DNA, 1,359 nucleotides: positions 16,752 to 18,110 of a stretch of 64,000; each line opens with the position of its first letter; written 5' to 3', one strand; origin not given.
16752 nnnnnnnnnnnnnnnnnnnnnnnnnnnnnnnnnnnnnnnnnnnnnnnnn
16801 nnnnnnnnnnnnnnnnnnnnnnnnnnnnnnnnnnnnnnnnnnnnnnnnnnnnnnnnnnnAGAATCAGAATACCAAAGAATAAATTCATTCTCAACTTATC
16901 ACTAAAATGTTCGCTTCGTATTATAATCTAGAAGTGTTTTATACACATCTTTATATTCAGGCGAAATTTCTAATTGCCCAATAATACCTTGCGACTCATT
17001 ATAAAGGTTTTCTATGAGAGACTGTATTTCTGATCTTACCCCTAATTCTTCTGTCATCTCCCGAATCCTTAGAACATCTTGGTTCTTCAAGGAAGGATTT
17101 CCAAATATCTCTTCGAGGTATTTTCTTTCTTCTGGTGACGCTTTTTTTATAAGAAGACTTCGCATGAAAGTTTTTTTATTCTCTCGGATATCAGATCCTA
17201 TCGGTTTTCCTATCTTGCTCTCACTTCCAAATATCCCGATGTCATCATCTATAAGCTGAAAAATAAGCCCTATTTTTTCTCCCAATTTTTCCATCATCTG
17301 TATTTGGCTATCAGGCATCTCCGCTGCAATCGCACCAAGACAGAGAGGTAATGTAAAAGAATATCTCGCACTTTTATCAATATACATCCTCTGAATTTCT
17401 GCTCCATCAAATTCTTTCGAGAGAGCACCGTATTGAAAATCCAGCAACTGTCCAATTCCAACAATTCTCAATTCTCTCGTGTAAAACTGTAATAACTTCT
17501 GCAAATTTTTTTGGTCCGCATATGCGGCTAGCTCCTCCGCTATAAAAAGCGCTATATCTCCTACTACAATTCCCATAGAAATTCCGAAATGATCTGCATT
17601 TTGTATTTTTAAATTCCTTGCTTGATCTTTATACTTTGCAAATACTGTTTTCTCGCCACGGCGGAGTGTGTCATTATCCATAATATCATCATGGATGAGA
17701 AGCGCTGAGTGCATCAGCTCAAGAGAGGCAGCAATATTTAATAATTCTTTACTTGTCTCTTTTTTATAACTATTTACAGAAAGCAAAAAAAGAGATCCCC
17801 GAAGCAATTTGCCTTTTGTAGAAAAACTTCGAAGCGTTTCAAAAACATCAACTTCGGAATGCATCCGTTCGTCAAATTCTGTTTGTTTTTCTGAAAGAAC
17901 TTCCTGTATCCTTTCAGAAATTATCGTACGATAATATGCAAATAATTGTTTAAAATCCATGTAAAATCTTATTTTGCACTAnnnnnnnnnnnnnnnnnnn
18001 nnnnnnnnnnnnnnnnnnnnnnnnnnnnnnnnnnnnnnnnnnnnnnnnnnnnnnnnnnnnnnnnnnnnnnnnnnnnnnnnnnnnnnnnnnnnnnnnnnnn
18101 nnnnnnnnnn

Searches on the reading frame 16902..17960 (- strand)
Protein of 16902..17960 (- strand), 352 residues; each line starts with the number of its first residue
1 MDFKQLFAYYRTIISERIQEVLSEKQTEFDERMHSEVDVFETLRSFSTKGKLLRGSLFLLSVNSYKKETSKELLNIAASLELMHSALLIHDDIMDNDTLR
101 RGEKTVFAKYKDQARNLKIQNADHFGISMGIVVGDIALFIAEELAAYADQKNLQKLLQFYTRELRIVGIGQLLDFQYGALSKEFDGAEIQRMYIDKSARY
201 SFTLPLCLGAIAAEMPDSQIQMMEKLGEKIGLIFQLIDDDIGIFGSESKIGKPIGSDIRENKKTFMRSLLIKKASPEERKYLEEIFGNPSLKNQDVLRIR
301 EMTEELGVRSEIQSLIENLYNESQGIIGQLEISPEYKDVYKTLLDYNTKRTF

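Call 12: search_protein_families(library=pfam, proteins=[window:16902-17960:-], max_evalue=0.001)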
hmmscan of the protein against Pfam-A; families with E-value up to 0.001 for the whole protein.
window:16902-17960:- (352 aa): 1 family
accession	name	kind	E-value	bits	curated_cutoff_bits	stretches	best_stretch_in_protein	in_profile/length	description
PF00348.22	polyprenyl_synt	-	2e-50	171.8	27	1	46-299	12-247/251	Polyprenyl synthetase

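Call 49: search_protein_families(library=ncbifam, proteins=[window:16902-17960:-], max_evalue=0.001)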
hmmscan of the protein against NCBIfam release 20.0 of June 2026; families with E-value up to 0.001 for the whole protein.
window:16902-17960:- (352 aa): 16 families
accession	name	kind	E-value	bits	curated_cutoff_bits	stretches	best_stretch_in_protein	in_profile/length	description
NF041169.1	f2_encap_cargo4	exception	3.5e-49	167.9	450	1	48-351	48-333/334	family 2 encapsulin nanocompartment cargo protein polyprenyl transferase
NF041003.1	GGPP_syn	equivalog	3.2e-38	131.6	500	1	16-345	4-319/326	geranylgeranyl diphosphate synthase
NF042416.1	GFPPS_Mycobact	equivalog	7e-38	130.5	600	1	14-337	5-335/350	bifunctional (2E,6E)-farnesyl/geranyl diphosphate synthase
NF040698.1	IdsA_Meth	equivalog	1.8e-35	122.7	468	1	2-351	2-327/328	short chain isoprenyl diphosphate synthase IdsA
NF045485.1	FPPsyn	subfamily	5.4e-31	107.8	275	1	17-284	11-261/288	farnesyl diphosphate synthase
NF045549.1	GGPPsyn_IdsB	equivalog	7.6e-27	94.2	475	1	47-314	62-312/346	geranylgeranyl diphosphate synthase IdsB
NF045628.1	HxpDPsynlarge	equivalog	1.2e-23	83.6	500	2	44-114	29-98/311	hexaprenyl-diphosphate synthase large subunit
TIGR02748.1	GerC3_HepT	equivalog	3.3e-21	75.7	456.55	1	23-266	14-238/319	heptaprenyl diphosphate synthase component II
NF045685.1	GGPPSynCrtE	equivalog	6.7e-21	74.6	460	1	36-280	27-262/293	geranylgeranyl diphosphate synthase CrtE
TIGR02749.1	prenyl_cyano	equivalog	4.1e-18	65.5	383.2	1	46-350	40-320/322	solanesyl diphosphate synthase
NF008140.0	PRK10888.1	equivalog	1.6e-16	60.5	412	1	29-281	21-254/323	octaprenyl diphosphate synthase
NF040936.1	hexpp_archaea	equivalog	6.1e-16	58.6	400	2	34-112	25-102/275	hexaprenyl pyrophosphate synthase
NF042417.1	NPPPS_Mycobact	equivalog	2.1e-15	56.6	600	2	16-112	27-118/335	nonaprenyl/(2E,6E)-farnesyl/geranylgeranyl diphosphat synthase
NF040789.2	gerfarn_diphsyn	equivalog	2.9e-14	53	560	1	69-266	80-262/345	geranylfarnesyl diphosphate synthase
NF007877.0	PRK10581.1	equivalog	1.2e-13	50.9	321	1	38-282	31-267/299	(2E,6E)-farnesyl diphosphate synthase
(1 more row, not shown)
